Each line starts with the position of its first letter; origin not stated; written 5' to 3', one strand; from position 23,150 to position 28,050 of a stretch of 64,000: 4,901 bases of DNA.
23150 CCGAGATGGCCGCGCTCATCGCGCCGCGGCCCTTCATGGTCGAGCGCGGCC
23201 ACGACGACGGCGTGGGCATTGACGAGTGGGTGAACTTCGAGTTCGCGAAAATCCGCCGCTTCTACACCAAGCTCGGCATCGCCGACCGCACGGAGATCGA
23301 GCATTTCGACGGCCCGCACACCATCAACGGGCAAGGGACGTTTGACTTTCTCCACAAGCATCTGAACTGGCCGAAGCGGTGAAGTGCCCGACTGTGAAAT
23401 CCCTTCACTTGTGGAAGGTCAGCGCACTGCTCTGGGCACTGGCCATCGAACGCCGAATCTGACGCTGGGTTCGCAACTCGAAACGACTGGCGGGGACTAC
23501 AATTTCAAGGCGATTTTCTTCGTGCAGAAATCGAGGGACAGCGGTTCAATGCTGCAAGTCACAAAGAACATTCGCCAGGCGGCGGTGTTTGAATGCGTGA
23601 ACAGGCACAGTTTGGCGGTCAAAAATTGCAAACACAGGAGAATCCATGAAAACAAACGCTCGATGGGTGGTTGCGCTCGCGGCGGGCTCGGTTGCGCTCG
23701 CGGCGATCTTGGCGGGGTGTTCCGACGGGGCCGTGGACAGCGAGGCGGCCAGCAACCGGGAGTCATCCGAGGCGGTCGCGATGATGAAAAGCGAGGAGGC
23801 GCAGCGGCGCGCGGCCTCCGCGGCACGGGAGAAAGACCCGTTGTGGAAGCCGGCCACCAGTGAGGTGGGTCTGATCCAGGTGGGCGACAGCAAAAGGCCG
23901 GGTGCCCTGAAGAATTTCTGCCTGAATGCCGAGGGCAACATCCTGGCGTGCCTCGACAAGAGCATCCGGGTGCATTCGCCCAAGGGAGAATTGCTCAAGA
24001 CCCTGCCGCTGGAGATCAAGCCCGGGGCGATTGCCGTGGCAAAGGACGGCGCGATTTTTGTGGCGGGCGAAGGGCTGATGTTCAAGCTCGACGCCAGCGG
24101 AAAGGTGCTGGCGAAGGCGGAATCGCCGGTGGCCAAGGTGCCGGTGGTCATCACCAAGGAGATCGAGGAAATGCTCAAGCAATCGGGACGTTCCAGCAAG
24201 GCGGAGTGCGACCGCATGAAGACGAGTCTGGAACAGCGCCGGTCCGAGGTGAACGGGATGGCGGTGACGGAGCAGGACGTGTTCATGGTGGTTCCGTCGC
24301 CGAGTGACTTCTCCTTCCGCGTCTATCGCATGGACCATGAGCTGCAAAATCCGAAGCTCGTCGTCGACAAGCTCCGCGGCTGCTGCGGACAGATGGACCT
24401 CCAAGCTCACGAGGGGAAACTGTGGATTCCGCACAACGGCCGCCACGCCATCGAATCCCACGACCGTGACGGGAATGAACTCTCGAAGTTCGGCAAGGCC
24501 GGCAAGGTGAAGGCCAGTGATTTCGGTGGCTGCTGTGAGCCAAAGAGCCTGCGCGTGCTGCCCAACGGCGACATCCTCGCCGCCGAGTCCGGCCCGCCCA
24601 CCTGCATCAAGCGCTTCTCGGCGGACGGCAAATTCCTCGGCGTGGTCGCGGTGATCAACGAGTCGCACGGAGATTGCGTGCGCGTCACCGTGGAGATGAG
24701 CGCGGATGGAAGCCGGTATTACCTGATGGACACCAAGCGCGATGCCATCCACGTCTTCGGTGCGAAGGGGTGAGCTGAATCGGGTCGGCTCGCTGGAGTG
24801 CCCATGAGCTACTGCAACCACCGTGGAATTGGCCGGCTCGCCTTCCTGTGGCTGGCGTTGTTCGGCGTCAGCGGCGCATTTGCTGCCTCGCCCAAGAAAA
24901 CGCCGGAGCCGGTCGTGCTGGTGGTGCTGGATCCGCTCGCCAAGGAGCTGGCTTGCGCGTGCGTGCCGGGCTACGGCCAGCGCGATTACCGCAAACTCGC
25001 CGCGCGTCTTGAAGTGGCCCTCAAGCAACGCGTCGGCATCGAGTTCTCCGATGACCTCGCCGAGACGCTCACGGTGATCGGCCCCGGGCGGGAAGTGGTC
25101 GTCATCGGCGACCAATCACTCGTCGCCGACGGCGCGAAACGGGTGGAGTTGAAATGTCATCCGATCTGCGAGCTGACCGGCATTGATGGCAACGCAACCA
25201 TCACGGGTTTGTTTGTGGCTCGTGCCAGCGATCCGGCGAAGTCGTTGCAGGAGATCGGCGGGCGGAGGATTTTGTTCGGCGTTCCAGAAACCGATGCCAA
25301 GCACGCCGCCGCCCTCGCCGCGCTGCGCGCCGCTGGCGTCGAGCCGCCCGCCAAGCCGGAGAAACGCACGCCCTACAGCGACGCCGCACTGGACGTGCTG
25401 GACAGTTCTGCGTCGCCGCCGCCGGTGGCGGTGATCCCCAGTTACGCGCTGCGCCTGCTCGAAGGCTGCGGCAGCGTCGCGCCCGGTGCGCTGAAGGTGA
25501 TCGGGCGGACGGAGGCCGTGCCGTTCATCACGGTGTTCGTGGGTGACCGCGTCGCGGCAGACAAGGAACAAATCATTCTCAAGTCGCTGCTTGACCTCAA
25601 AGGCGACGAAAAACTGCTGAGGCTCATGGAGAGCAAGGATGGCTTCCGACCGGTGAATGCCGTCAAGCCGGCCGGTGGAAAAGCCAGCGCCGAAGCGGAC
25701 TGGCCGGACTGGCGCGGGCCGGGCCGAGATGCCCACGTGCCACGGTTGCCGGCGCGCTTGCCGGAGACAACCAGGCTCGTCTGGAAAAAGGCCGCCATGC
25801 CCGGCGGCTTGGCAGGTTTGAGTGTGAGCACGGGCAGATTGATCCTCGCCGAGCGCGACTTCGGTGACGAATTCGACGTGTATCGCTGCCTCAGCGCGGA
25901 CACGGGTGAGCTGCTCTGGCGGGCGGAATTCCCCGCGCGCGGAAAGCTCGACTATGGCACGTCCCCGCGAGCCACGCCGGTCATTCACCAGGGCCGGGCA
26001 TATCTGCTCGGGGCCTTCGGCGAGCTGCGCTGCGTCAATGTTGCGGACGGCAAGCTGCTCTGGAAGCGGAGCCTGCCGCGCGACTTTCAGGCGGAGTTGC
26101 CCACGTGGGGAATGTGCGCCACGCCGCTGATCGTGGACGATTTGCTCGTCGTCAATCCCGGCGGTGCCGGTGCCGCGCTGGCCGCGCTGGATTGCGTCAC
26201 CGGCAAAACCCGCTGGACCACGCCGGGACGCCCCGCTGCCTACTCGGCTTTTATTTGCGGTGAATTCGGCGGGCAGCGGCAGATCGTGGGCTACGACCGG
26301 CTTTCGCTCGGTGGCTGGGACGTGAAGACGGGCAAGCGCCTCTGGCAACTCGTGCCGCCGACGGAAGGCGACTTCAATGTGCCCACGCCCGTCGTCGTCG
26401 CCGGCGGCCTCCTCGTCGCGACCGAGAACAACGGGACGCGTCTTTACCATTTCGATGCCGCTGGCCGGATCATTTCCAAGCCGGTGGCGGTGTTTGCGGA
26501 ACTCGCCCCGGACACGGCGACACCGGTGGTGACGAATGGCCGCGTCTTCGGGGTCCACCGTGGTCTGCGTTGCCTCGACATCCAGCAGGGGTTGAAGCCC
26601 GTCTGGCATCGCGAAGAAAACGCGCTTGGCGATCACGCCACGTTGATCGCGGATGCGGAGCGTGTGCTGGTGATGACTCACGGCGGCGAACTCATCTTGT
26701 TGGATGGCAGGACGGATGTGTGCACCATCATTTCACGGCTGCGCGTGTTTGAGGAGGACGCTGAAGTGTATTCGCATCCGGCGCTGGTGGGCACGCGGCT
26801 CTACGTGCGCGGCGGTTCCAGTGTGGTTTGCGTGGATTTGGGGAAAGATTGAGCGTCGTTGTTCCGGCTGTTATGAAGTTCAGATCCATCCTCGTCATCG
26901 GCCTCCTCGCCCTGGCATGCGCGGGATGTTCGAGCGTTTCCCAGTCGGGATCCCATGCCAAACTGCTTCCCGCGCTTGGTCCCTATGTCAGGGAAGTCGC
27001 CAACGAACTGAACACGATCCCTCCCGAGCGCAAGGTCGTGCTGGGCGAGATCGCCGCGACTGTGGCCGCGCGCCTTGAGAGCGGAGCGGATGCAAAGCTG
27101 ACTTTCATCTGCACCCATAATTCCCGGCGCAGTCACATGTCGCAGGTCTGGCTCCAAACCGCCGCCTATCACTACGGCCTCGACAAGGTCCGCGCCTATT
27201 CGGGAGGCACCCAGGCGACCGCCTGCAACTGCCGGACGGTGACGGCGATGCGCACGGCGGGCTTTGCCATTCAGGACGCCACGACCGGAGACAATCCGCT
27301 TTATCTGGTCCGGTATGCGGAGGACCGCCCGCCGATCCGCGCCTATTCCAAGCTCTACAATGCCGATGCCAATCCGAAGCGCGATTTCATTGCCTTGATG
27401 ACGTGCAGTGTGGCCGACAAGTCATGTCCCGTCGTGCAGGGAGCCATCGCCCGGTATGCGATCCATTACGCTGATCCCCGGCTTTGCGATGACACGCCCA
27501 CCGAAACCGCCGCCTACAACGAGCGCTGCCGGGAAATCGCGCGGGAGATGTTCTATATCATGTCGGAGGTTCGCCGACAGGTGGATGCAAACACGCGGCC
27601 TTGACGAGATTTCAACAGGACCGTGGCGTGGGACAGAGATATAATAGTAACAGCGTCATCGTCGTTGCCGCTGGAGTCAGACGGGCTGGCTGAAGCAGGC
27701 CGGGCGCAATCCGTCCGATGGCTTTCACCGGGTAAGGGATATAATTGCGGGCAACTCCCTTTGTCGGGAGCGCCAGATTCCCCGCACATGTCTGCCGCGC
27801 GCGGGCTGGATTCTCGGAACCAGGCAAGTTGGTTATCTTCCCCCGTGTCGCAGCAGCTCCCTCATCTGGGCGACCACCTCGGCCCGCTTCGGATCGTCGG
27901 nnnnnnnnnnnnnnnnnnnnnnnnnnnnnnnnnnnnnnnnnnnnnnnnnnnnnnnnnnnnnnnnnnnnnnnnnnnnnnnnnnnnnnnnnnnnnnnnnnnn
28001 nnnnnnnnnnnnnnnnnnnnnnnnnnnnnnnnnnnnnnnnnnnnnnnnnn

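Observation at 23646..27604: Exported three-gene cluster: GCC-motif lipoprotein propeller, PhnD-like/PQQ-propeller fusion, and a signal-peptide-bearing ArsC/LMW-PTP enzyme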

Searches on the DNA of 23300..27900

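Call 41: search_rna_families(source=window, start=23300, end=27900, threshold=evalue, max_evalue=1)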
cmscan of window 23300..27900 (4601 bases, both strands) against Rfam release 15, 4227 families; matches with E-value up to 1: 1.
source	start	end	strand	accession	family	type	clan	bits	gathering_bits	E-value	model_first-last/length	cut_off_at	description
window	24467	24535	+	RF00223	IRES_Bip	Cis-reg; IRES;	-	13.2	40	0.7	1-263/263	no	bip internal ribosome entry site (IRES)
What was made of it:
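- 23567..23589 (+): Small conserved hairpin in the 5' UTR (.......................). No Rfam family matches (call 41).
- Tried and rejected: Rfam E-value scan of 23300-27900: only a chance IRES hit at E=0.7 (call 41).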

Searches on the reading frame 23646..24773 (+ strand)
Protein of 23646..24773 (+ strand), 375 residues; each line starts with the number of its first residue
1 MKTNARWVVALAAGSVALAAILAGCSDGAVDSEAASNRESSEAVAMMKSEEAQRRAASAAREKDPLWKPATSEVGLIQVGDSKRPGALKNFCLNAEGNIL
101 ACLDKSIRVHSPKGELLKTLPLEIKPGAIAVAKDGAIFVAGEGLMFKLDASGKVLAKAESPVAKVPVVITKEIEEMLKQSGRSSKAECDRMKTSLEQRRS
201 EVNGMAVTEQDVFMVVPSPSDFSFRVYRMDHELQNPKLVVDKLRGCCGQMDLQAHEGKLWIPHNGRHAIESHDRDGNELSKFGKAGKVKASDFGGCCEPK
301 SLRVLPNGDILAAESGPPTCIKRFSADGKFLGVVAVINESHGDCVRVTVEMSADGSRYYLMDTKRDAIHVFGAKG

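Call 3: search_protein_families(library=pfam, proteins=[window:23646-24773:+], max_evalue=0.01)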
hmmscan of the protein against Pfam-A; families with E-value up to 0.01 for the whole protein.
window:23646-24773:+ (375 aa): 3 families
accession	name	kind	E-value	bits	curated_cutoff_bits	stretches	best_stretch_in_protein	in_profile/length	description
PF22701.2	Mala_s_1-like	-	0.00019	21.7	27.5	0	287-345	37-91/195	Mal s 1 allergenic protein-like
PF04785.17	Rhabdo_M2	-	0.0043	16.9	25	0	46-108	10-70/202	Rhabdovirus matrix protein M2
PF08450.18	SGL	-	0.0061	16.6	26.3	0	202-280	136-218/246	SMP-30/Gluconolactonase/LRE-like region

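Call 4: search_protein_families(library=ncbifam, proteins=[window:23646-24773:+], max_evalue=0.01)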
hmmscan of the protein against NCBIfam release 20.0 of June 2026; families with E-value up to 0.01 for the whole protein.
window:23646-24773:+ (375 aa): 0 families

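Call 12: find_homologous_proteins(query=window:23646-24773:+)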
Query window:23646-24773:+ (375 aa): 588 proteins with E <= 0.001 among 8000 candidates; the best 120 are listed.
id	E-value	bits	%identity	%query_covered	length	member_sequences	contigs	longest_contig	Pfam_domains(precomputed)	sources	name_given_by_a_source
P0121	1.1e-245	832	100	100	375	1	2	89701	-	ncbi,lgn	-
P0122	1.3e-207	707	84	100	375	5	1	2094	-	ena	-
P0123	2.0e-195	667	79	100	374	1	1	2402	-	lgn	-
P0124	1.2e-182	625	75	100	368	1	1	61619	PF08450.19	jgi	jgi:hypothetical protein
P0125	2.8e-178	611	73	100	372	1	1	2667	-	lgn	-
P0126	5.9e-174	596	72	100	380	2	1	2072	-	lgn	-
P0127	1.2e-172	592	71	100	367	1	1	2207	-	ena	-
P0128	1.6e-172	592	71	100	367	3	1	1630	-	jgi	-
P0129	7.7e-172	590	70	100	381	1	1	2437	-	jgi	jgi:hypothetical protein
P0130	1.6e-171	588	71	100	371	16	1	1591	-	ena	-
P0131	1.8e-170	585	71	100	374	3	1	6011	-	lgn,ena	-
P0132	4.1e-170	584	71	100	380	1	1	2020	-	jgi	jgi:hypothetical protein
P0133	3.0e-169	581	72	100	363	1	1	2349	-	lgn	-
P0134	2.0e-168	578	71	100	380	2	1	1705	-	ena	-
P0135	2.9e-168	578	70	100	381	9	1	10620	-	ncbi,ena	-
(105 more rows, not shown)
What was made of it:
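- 23646..24773 (+): G1: secreted NHL-like six-bladed beta-propeller, 375 aa. It has two invariant vicinal cysteine pairs: C246-C247 (nt 24381-24386) and C296-C297 (nt 24531-24536). C92, C320 and C344 and a PHNxRH motif are also invariant. 588 homologues, all unnamed (call 12).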

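Call 21: predict_structure(alignment_id=A1)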
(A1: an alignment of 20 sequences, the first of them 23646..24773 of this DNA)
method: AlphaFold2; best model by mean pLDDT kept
length: 375 residues; sequences in the alignment: 20
mean_pLDDT: 78.7   pTM: 0.77
mean pLDDT of the five models: 78.7, 76.3, 73.9, 72.5, 67.7
residues with pLDDT >= 90: 142; 70-90: 145; 50-70: 41; < 50: 47
segments of 3 or more residues with pLDDT < 50: 1-46
pLDDT, mean of each block of 10 residues (from residue 1): 31 32 31 36 50 74 86 94 91 96 97 96 95 95 95 95 86 77 77 86 90 90 89 92 73 85 66 79 64 64 89 83 87 81 69 92 91 87
secondary structure, 60 per line:
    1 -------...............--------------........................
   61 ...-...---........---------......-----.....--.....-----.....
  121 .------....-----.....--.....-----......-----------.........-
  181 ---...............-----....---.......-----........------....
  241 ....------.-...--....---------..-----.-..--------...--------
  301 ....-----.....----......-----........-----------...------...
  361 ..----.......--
elements in order: H8-22 H37-63 E71-78 E88-93 E99-103 E106-110 E116-121 E128-131 E137-141 E144-148 E154-159 H171-179 H184-198 E204-207 E211-217 E223-230 E237-244 E253-255 E258-261 E301-304 E310-314 E319-324 E330-337 E349-351 E358-362 E367-373

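Call 31: fold_search(model_id=the predicted structure, library=pdb)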
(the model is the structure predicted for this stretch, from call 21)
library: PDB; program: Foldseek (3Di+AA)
matches with E <= 10: 1298; with E <= 0.001: 677
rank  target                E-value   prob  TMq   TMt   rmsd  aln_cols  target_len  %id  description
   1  7nyq_B                1.9e-11  1.00  0.55  0.72   5.0       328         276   16  Crystal structure of the Mei-P26 NHL domain (released 2022-05-04)
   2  1q7f_A                4.9e-11  1.00  0.53  0.69   4.9       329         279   14  Brain Tumor NHL domain (released 2003-10-21)
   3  6xg7                  5.7e-11  1.00  0.55  0.69   5.0       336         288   15  1.3 A Resolution Structure of the of the NHL Repeat Region of D. melanogaster Thin (released 2020-12-16)
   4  7nyq_A                1.2e-10  1.00  0.53  0.71   4.8       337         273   14  Crystal structure of the Mei-P26 NHL domain (released 2022-05-04)
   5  1q7f_B                1.5e-10  1.00  0.51  0.66   5.8       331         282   15  Brain Tumor NHL domain (released 2003-10-21)
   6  6ff4_D                2.6e-10  1.00  0.51  0.59   5.9       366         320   11  human Bact spliceosome core structure (released 2018-08-29)
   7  4zlr_A                2.9e-10  1.00  0.34  0.43   7.6       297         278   14  Structure of the Brat-NHL domain bound to consensus RNA motif (released 2015-11-11)
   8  8f5o_C                3.6e-10  1.00  0.47  0.17   7.2       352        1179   10  Structure of Leishmania tarentolae IFT-A (state 1) (released 2022-12-21)
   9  6zym_D                4.2e-10  1.00  0.50  0.58   6.4       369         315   11  Human C Complex Spliceosome - High-resolution CORE (released 2020-10-14)
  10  6tji_A                4.4e-10  1.00  0.35  0.36   7.5       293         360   11  Crystal structure of the computationally designed Cake10 protein (released 2020-05-06)
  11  4zlr_B                4.7e-10  1.00  0.54  0.71   4.8       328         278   14  Structure of the Brat-NHL domain bound to consensus RNA motif (released 2015-11-11)
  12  5xjc_T                5.0e-10  1.00  0.50  0.59   7.4       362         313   12  Cryo-EM structure of the human spliceosome just prior to exon ligation at 3.6 angstrom (released 2017-07-05)
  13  5ex7_A                5.2e-10  1.00  0.50  0.67   5.8       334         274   15  Crystal structure of Brat NHL domain in complex with an 8-nt hunchback mRNA (released 2015-12-09)
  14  9w6w_B                5.2e-10  1.00  0.46  0.50  13.3       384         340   11  5-CT-bound serotonin 5A (5-HT5A) receptor-Gi protein complex (released 2025-11-26)
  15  8suc                  7.2e-10  1.00  0.35  0.44   7.0       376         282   11  NHL-2 NHL domain (released 2024-05-08)
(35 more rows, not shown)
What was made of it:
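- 23646..24773 (+): AF2 model with pLDDT 78.7, with Brat/TRIM71/Mei-P26 NHL domains as best PDB matches at TMt 0.69-0.72 (calls 21, 31).
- On NHL-repeat six-bladed propellers (G1): The AF2 model (pLDDT 78.7) best matches the Mei-P26, Brat and TRIM71 NHL domains, at TMt 0.69-0.72 and probability 1.0 (calls 21, 31).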

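Call 74: search_dna_similar(query=window:23646-24773:+, collection=plasmids, mode=protein, max_evalue=0.001, max_rows=15)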
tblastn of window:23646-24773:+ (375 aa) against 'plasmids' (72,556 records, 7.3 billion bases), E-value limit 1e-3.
No match.

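Call 75: find_related_loci(query=A1, collection=metagenome_contigs, flank=5000)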
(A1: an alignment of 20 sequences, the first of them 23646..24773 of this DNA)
Query A1 (375 aa) in metagenome_contigs; peptide patterns used: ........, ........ (x = any residue, [..] = any of these).
205 stretches matched a pattern; 191 encode a relative of the query (tblastn E <= 1e-3); the best 80 are kept; 80 distinct loci.
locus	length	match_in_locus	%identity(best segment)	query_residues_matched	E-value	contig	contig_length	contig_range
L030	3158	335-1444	71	1-374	0e+0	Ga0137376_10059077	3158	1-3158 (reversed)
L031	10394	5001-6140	70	1-374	3e-174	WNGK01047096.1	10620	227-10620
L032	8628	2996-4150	69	1-374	1e-172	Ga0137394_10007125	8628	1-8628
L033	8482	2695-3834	70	1-374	4e-172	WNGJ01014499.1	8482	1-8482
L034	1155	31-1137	71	1-374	0e+0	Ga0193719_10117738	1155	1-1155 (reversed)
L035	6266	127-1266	68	1-374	6e-171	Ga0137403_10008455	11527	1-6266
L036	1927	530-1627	70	1-374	0e+0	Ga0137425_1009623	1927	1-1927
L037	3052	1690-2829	67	1-374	7e-179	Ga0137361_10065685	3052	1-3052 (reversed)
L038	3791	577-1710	69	1-374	4e-176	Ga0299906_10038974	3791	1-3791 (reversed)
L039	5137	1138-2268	66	1-374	3e-171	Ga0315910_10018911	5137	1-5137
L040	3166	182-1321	66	1-374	3e-176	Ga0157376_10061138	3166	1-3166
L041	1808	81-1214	65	1-374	0e+0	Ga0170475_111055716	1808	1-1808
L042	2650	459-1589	65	1-374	2e-177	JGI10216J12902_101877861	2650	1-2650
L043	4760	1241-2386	68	1-374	1e-169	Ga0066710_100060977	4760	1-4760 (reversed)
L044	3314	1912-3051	67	1-375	1e-173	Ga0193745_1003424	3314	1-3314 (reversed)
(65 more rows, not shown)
